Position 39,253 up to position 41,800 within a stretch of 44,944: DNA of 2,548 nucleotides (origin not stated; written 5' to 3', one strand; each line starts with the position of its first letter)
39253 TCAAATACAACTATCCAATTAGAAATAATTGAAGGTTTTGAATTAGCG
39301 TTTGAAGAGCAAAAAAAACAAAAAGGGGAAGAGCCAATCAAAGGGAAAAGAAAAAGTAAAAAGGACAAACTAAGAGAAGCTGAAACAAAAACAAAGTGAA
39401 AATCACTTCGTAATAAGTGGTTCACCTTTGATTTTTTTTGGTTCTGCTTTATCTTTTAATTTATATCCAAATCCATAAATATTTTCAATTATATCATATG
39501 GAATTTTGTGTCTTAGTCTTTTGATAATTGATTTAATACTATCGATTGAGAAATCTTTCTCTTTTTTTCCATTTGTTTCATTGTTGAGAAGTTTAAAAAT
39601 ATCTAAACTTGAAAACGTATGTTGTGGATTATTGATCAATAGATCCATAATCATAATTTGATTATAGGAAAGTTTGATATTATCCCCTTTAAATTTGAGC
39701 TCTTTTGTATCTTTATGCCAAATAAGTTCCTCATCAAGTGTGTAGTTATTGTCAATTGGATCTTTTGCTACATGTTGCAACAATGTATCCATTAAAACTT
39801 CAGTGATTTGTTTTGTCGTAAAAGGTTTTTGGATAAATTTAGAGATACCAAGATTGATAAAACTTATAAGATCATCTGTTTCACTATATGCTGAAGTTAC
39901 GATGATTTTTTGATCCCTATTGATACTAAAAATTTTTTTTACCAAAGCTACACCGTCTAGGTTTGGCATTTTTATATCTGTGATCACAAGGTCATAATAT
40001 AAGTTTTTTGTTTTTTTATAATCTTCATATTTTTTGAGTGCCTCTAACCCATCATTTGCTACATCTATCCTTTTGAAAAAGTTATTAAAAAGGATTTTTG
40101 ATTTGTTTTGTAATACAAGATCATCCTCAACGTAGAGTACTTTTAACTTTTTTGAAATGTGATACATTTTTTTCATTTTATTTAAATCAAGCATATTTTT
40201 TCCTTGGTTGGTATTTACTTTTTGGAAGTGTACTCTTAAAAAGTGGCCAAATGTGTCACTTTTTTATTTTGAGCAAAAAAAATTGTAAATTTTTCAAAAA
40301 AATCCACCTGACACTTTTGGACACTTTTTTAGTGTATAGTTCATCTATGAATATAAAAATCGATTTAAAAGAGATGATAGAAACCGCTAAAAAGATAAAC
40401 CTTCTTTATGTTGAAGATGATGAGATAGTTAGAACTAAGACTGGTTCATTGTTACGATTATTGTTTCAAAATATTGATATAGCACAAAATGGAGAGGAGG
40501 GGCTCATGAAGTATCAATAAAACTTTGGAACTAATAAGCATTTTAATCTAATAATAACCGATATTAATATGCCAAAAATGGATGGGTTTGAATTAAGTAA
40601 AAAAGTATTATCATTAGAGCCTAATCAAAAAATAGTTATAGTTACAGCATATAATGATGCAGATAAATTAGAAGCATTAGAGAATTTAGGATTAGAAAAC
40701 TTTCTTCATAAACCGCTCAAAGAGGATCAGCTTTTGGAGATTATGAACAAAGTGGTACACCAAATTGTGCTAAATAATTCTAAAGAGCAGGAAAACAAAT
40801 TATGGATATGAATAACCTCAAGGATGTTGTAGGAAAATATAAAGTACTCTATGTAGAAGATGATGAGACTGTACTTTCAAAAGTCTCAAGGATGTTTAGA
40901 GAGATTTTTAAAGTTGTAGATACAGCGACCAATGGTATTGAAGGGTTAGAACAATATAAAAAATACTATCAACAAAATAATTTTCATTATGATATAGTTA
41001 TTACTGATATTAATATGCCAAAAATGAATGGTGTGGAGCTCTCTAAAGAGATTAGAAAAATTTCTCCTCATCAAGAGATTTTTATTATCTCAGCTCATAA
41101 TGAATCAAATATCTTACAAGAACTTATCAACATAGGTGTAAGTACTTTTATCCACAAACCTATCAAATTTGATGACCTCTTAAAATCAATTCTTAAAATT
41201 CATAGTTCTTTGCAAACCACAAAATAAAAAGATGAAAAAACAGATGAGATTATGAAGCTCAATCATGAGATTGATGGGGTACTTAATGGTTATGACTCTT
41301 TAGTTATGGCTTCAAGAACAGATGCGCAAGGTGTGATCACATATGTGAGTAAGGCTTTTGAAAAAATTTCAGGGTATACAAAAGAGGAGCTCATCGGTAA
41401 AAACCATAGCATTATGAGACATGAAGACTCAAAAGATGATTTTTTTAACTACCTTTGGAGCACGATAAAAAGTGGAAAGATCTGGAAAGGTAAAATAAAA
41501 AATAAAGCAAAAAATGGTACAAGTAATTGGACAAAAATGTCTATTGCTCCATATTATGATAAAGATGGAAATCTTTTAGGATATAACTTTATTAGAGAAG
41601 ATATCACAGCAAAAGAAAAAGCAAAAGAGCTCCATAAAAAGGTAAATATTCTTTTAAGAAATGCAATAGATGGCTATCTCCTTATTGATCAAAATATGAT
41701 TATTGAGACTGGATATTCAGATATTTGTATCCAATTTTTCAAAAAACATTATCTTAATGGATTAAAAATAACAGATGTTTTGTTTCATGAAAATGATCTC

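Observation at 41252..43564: CheA-class kinase with an Aer-type PAS sensor and a CheX-like phosphatase domain in place of the CheW-like P5 domain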

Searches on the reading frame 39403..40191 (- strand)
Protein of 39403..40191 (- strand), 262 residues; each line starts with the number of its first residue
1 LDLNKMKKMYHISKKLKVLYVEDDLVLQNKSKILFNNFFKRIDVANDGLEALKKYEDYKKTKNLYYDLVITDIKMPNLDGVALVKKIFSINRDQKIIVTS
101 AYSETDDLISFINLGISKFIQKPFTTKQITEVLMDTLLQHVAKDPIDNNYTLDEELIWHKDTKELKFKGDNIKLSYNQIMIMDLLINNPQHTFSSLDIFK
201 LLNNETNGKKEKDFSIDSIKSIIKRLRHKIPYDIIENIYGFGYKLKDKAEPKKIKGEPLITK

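Call 5: search_protein_families(library=pfam, proteins=[window:39403-40191:-], max_evalue=1)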
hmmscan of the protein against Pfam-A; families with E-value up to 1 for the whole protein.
window:39403-40191:- (262 aa): 2 families
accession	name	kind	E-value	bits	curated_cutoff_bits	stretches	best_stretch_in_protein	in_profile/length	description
PF00072.30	Response_reg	-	2.1e-19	70.2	30.2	1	18-132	1-109/111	Response regulator receiver domain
PF00486.34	Trans_reg_C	-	8.3e-07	29.4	26.2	1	170-245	2-77/77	Transcriptional regulatory protein, C terminal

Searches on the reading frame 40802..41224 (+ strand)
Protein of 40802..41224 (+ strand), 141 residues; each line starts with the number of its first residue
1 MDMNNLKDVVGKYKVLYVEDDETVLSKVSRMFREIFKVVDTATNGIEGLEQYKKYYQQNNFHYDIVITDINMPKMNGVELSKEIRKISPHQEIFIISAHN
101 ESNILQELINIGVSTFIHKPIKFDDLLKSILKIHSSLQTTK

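Call 5: search_protein_families(library=pfam, proteins=[window:40802-41224:+], max_evalue=1)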
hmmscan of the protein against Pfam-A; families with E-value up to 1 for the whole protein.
window:40802-41224:+ (141 aa): 4 families
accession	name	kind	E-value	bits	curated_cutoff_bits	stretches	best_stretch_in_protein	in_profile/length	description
PF00072.30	Response_reg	-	4.2e-25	88.5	30.2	1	15-130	1-110/111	Response regulator receiver domain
PF21332.3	AmiR_N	-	0.0025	18.2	27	1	62-130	40-107/111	AmiR, N-terminal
PF18829.7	Importin_rep_6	-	0.087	13.6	23.9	1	19-41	69-91/110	Importin repeat 6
PF18628.8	P2_N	-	0.1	12.8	25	1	39-81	54-95/129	Viral coat protein P2 N-terminal domain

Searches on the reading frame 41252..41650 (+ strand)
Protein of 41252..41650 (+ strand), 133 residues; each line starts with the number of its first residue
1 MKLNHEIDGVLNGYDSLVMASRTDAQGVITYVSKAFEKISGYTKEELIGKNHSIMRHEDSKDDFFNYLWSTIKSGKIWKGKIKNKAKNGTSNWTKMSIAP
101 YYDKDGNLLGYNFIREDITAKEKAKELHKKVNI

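Call 16: search_solved_structures(query=window:41252-41650:+, max_evalue=0.001, show_alignments=2)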
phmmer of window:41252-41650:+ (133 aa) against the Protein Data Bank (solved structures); distinct sequences matched with E-value up to 0.001: 83 (the best 60 are shown).
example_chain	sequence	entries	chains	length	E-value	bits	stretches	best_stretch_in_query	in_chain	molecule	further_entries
3ewk_A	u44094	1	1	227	1.1e-26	96.9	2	20-125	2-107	Sensor protein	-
8dik_A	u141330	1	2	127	6.2e-22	81.6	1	15-124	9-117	Aerotaxis receptor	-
31cj_A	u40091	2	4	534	3.1e-19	72.8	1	15-124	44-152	Aerotaxis receptor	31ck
2gj3_A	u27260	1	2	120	3.3e-12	50.1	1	19-117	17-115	Nitrogen fixation regulatory protein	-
2z6c_A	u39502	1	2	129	1.1e-11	48.4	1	15-118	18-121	Phototropin-1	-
9qq6_A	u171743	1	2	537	2.8e-11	47.1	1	19-119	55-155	histidine kinase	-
7a6p_A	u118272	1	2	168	6.7e-11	45.9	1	13-127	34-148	Putative Sensory box protein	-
2z6d_A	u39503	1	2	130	8.8e-11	45.5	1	15-115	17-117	Phototropin-2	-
7r5n_A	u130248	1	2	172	1.1e-10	45.2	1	8-126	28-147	Sensory box protein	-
6yxc_A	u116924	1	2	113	3.3e-10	43.6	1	23-121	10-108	Multi-sensor hybrid histidine kinase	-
8pm1_A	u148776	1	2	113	6.1e-10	42.8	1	23-121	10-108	histidine kinase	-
7yx0_A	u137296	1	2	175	8.2e-10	42.4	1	13-126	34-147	Putative regulatory protein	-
6yx4_A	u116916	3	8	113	8.7e-10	42.3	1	23-121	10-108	Multi-sensor hybrid histidine kinase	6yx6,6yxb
6y7u_A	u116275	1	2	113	9.2e-10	42.2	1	23-121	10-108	Multi-sensor hybrid histidine kinase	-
7ab7_A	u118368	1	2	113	1e-09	42.1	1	25-121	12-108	Multi-sensor hybrid histidine kinase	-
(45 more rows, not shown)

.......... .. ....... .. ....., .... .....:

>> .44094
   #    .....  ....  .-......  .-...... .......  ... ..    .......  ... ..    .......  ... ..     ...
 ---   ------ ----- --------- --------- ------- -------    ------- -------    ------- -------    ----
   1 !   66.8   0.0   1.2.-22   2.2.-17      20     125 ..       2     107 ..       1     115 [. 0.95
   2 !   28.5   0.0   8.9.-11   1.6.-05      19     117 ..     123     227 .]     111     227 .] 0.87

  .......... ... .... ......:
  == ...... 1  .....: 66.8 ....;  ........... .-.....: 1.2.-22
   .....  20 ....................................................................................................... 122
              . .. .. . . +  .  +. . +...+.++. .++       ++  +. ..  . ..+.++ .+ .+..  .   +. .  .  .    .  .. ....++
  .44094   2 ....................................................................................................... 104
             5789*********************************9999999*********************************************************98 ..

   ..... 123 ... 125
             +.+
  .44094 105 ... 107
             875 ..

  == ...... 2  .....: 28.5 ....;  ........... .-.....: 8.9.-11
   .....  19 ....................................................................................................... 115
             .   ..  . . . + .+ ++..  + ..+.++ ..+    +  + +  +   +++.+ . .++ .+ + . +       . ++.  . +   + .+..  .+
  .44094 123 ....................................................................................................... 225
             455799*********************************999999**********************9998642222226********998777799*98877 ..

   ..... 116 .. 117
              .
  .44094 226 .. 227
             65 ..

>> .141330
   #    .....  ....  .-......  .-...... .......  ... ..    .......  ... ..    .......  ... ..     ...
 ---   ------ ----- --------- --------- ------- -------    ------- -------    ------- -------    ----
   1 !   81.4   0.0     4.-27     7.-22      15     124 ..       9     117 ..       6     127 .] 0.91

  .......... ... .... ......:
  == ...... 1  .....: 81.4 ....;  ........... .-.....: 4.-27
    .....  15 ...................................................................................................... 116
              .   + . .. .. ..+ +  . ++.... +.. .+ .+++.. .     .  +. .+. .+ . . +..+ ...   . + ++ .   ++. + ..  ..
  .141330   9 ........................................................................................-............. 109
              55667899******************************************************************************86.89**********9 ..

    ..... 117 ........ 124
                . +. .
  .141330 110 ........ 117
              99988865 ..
